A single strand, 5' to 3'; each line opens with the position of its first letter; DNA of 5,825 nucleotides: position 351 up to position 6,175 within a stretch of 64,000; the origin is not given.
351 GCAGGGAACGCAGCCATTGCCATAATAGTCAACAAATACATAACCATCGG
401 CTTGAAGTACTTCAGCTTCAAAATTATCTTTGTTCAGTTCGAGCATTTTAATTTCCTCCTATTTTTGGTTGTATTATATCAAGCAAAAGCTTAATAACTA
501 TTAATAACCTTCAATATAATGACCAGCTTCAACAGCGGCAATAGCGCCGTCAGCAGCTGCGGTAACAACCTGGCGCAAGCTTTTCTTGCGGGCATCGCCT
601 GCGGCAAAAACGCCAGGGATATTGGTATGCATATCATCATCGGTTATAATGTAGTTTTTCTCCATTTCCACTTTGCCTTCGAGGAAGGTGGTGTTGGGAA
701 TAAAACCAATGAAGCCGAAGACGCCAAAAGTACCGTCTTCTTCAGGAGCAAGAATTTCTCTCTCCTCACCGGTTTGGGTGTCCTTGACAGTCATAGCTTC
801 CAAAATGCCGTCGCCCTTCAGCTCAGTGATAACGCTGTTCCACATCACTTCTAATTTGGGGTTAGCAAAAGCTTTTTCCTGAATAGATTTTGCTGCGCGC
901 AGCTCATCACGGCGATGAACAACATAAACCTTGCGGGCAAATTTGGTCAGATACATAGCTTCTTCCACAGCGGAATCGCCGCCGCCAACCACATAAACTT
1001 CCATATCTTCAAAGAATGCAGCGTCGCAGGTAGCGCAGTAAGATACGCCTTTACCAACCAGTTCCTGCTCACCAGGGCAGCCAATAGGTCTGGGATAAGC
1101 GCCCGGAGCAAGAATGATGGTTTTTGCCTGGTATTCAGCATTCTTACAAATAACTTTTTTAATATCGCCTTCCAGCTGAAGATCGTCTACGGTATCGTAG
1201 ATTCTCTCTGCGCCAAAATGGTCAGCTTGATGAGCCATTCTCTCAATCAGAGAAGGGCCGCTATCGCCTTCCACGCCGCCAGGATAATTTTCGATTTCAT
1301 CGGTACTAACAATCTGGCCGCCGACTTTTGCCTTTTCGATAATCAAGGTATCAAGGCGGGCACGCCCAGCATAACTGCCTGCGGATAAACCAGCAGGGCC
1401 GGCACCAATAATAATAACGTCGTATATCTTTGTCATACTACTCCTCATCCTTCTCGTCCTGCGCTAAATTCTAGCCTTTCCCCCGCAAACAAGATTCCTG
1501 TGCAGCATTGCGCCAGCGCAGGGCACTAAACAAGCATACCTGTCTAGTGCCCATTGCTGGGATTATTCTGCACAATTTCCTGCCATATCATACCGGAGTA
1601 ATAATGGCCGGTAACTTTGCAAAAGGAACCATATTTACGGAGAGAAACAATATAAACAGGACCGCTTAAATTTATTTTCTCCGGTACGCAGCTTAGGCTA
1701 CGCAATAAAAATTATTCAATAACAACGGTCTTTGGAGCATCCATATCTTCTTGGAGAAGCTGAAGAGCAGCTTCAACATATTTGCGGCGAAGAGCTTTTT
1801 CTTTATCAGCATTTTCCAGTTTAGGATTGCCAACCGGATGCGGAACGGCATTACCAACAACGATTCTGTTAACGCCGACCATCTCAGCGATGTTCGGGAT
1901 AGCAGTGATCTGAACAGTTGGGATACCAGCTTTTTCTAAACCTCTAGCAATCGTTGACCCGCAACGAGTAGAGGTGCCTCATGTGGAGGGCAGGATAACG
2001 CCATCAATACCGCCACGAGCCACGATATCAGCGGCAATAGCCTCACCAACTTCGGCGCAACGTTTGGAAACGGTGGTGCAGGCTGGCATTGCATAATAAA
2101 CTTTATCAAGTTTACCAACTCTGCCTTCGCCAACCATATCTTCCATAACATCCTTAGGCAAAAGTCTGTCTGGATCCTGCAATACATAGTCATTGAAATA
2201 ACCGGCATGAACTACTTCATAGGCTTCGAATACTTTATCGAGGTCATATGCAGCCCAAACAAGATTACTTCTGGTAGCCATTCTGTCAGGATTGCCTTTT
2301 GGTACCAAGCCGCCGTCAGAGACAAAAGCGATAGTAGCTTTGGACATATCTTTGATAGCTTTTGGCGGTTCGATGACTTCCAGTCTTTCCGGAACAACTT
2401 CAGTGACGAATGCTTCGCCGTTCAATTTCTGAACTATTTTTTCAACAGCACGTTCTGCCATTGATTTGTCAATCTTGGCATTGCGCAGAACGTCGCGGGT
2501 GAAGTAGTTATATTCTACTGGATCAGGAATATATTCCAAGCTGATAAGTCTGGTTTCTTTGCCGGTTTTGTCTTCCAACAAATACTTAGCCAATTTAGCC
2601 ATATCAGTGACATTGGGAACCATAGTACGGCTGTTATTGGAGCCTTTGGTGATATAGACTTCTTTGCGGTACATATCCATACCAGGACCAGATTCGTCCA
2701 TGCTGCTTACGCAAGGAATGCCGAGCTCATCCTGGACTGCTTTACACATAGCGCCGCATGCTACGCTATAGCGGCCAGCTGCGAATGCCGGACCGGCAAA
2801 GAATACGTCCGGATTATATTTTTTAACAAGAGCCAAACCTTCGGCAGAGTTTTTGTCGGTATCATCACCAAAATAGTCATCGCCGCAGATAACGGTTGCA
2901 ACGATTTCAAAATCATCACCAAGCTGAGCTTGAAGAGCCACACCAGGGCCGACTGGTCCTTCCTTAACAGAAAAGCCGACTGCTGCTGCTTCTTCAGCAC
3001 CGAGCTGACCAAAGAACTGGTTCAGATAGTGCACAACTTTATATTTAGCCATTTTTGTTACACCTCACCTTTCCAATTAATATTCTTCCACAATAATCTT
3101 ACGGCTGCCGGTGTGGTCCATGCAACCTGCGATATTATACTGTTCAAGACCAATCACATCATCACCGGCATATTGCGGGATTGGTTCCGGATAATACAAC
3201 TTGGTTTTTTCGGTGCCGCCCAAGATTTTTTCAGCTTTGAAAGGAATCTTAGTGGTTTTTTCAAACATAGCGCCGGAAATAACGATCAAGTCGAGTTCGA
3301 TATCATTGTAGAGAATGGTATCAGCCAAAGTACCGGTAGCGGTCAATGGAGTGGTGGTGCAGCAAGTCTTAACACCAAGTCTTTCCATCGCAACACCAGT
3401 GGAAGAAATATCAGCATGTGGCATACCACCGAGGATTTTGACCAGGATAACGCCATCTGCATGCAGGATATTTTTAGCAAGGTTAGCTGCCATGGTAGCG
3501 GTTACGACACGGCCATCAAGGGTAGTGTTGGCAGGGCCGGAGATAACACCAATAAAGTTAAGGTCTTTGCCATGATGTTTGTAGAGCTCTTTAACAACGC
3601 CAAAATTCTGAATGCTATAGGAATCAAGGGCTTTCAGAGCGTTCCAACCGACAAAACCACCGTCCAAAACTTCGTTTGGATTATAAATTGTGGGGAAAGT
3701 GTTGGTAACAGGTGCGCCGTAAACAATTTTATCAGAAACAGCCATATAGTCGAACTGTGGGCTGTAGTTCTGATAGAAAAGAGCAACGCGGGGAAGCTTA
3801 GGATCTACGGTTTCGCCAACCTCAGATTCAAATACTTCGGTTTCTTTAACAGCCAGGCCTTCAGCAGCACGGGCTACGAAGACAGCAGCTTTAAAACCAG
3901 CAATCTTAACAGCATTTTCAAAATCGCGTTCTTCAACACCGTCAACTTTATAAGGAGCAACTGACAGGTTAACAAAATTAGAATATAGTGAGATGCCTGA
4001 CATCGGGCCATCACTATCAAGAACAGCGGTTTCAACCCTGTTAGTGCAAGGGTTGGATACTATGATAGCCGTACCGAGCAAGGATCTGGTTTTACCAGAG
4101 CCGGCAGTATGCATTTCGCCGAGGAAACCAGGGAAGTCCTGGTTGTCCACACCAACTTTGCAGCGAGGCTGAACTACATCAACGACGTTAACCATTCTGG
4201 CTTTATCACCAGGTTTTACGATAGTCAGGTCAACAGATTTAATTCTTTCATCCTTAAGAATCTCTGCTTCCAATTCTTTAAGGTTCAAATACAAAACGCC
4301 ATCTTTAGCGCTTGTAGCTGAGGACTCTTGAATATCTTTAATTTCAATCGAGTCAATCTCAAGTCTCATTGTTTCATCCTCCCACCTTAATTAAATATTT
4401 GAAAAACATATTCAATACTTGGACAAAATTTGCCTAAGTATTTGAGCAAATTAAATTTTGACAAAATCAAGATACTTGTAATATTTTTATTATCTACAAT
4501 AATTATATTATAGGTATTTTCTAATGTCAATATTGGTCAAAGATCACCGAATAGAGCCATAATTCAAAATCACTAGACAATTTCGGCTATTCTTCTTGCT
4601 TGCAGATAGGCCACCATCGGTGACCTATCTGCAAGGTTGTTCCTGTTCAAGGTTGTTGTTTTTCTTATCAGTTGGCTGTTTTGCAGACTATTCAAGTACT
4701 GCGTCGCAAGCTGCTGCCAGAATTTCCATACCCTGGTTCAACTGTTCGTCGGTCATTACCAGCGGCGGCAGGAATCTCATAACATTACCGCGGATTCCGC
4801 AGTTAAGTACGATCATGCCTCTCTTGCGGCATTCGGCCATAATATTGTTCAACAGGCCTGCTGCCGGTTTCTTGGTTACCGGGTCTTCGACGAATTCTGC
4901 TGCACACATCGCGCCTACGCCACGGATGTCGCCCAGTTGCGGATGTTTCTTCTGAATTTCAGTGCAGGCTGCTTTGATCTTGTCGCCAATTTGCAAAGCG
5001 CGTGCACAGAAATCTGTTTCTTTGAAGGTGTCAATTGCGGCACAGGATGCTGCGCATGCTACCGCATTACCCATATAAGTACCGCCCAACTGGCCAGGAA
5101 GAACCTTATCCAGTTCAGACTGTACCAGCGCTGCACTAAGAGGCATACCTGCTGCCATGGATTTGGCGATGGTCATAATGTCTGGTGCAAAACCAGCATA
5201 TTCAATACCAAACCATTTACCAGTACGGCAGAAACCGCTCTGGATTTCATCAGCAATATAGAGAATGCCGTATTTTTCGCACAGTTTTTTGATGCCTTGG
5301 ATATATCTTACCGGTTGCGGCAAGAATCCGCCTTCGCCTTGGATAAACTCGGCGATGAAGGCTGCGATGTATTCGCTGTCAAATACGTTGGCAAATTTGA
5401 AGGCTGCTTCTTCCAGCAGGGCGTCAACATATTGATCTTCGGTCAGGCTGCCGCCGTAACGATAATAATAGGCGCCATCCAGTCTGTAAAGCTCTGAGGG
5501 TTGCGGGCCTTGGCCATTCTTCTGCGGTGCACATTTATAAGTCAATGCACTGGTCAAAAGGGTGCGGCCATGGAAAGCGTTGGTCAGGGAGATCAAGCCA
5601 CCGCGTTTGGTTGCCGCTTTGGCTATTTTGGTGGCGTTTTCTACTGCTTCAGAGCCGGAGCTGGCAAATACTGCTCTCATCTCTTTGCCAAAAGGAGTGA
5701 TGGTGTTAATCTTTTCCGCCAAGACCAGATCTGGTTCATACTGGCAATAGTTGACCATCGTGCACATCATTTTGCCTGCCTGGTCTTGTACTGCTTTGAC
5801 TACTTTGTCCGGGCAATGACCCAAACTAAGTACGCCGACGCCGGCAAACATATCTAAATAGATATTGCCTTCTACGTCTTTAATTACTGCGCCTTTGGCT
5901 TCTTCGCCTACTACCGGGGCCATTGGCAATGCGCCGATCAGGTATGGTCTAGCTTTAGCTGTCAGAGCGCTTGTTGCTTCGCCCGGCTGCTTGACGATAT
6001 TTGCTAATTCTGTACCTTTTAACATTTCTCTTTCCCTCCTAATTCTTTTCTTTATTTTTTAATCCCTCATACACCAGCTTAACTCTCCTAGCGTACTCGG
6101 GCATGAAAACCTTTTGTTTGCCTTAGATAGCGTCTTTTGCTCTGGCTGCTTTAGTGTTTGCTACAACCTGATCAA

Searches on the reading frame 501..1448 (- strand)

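Call 19: search_protein_families(library=ncbifam, proteins=[window:501-1448:-], max_evalue=0.00001)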
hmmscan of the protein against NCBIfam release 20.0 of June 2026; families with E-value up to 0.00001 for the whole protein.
window:501-1448:- (315 aa): 44 families (the best 25 are shown)
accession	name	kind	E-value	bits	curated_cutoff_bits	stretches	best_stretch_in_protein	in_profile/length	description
TIGR03143.1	AhpF_homolog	hypoth_equivalog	2.7e-117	392.6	687.65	1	5-313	1-309/555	putative alkyl hydroperoxide reductase F subunit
TIGR01292.1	TRX_reduct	equivalog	3.9e-110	367.4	343.45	1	9-312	1-300/300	thioredoxin-disulfide reductase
NF007614.0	PRK10262.1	equivalog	2.1e-66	224.3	644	1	6-314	4-316/321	thioredoxin-disulfide reductase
TIGR03140.1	AhpF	equivalog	8.8e-64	215.9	502.9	1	6-311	210-511/515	alkyl hydroperoxide reductase subunit F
TIGR04018.1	Bthiol_YpdA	hypoth_equivalog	5.5e-25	87.8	339.9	2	82-285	88-287/316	YpdA family putative bacillithiol disulfide reductase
TIGR01350.1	lipoamide_DH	equivalog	1.3e-18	67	408.8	2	104-305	128-326/461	dihydrolipoyl dehydrogenase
NF004776.0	PRK06116.1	equivalog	3.7e-13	49.3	480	1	95-289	119-307/450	glutathione-disulfide reductase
NF040505.1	ArsO_flavin_mono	equivalog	1.1e-11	44.8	425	1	87-180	97-192/346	ArsO family NAD(P)H-dependent flavin-containing monooxygenase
NF009409.0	PRK12770.1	subfamily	1.2e-11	44.3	343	1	145-313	170-351/360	putative glutamate synthase subunit beta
NF004945.0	PRK06292.2-3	equivalog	1.3e-11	44.1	494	0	97-291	119-309/457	dihydrolipoyl dehydrogenase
TIGR02053.1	MerA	equivalog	1.5e-11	44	454.45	1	103-308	125-328/465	mercury(II) reductase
NF009410.0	PRK12771.1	subfamily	4.1e-11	42.2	516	1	107-313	223-446/566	NAD(P)-binding protein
NF004943.0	PRK06292.2-1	equivalog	4e-10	39.1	432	1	102-290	126-311/456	dihydrolipoyl dehydrogenase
NF005883.0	PRK07845.1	equivalog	5.4e-10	38.8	479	0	102-306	134-332/466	NAD(P)H-quinone dehydrogenase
TIGR01316.1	gltA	equivalog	5.4e-10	38.6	471.75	1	150-312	274-449/449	NADPH-dependent glutamate synthase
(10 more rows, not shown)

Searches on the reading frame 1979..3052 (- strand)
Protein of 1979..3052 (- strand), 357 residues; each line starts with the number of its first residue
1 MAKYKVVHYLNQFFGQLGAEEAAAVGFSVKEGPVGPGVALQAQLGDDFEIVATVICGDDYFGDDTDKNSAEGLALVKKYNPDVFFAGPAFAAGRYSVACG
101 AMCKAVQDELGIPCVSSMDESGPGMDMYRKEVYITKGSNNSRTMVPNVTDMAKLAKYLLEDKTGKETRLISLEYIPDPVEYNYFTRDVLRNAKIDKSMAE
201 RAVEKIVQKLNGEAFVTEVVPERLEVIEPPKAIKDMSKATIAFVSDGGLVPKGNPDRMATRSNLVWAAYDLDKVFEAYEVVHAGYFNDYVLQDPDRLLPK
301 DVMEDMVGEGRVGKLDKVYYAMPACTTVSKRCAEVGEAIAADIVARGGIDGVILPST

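Call 19: search_protein_families(library=ncbifam, proteins=[window:1979-3052:-], max_evalue=0.00001)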
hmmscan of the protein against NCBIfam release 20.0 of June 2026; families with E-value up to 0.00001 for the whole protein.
window:1979-3052:- (357 aa): 6 families
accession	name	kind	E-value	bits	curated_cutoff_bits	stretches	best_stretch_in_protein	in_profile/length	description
NF040794.1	sarcosine_GrdF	exception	7.4e-95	318.1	800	1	1-357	1-349/435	sarcosine reductase complex component B subunit beta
TIGR01918.1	various_sel_PB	subfamily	2.5e-89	300.2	65.45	1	5-357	1-345/431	glycine/betaine/sarcosine/D-proline family reductase selenoprotein B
TIGR01917.1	gly_red_sel_B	equivalog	2.9e-81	273.6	602.2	1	5-357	1-345/431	glycine reductase complex selenoprotein B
NF040795.1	betaine_GrdH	exception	4.5e-81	273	775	1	5-357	1-346/435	betaine reductase selenoprotein B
NF041545.1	GrdB_like_no_Se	equivalog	2.6e-21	76.1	175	1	5-157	1-156/171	GrdB-related putative oxidoreductase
TIGR04483.1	D_pro_red_PrdB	equivalog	1.9e-07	30.8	300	1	232-354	23-144/238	D-proline reductase (dithiol) protein PrdB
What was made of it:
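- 1712..3052 (-): grdB-family (selenoprotein B) gene with an in-frame Sec-TGA at 1981..1979. It is evidence that this genome decodes UGA as Sec. TIGR01918 over 1-345/431, E 2.5e-89, on the part before the TGA (call 19).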

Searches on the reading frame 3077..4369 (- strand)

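Call 19: search_protein_families(library=ncbifam, proteins=[window:3077-4369:-], max_evalue=0.00001)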
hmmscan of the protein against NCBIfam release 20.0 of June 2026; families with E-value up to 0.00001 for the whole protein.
window:3077-4369:- (430 aa): 2 families
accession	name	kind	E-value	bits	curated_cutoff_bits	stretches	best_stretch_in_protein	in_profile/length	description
NF040793.1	sarcosine_GrdG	exception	1.2e-56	192.3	780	1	1-345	1-345/428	sarcosine reductase complex component B subunit alpha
NF053623.1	fluoroAc_FarE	equivalog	2.4e-48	165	675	1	2-372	4-366/419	fluoroacetate reductase subunit FarE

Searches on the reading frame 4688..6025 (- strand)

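Call 19: search_protein_families(library=ncbifam, proteins=[window:4688-6025:-], max_evalue=0.00001)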
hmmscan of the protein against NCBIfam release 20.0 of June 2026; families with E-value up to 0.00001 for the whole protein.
window:4688-6025:- (445 aa): 69 families (the best 25 are shown)
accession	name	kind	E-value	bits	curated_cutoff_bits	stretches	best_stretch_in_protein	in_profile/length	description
TIGR00700.1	GABAtrnsam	equivalog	2.4e-124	415.1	506.65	1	35-439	14-417/420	4-aminobutyrate--2-oxoglutarate transaminase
NF005376.0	PRK06918.1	equivalog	2e-121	405.5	676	1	37-443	37-444/451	4-aminobutyrate--2-oxoglutarate transaminase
NF004714.0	PRK06058.1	subfamily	6.6e-118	394.2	639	1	14-440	19-444/447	4-aminobutyrate--2-oxoglutarate transaminase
NF005985.0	PRK08088.1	equivalog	2e-109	366.1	713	1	35-443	22-424/426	4-aminobutyrate--2-oxoglutarate transaminase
NF004426.0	PRK05769.1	equivalog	5.5e-109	364.9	552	1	10-440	9-437/441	acetyl ornithine aminotransferase family protein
NF005993.0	PRK08117.1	subfamily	8.4e-109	364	574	1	31-441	18-428/433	aspartate aminotransferase family protein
NF005692.0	PRK07495.1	equivalog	4.6e-108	361.6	724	1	38-441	24-420/425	4-aminobutyrate--2-oxoglutarate transaminase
NF005272.0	PRK06777.1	equivalog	6.6e-107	357.7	725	1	35-439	21-418/421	4-aminobutyrate--2-oxoglutarate transaminase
NF007308.0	PRK09792.1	equivalog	5e-101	338.6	747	1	35-439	21-418/421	4-aminobutyrate transaminase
NF049976.1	AmadipTransam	equivalog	1.5e-92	310.7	650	1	36-440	14-412/416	2-aminoadipate transaminase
NF006228.0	PRK08360.1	equivalog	7.6e-90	301.7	608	1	34-441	21-425/443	aspartate aminotransferase family protein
NF006368.0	PRK08593.1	equivalog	1.7e-85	287.3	570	1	37-442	27-431/448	aspartate aminotransferase family protein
TIGR00707.1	argD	subfamily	2.4e-81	273.5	410.05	1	35-440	8-380/381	acetylornithine/succinylornithine family transaminase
NF002874.0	PRK03244.1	equivalog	2.1e-78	263.9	457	1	29-442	18-394/399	acetylornithine transaminase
NF004718.0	PRK06062.1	subfamily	1.5e-74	251.2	472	1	36-443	38-449/454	hypothetical protein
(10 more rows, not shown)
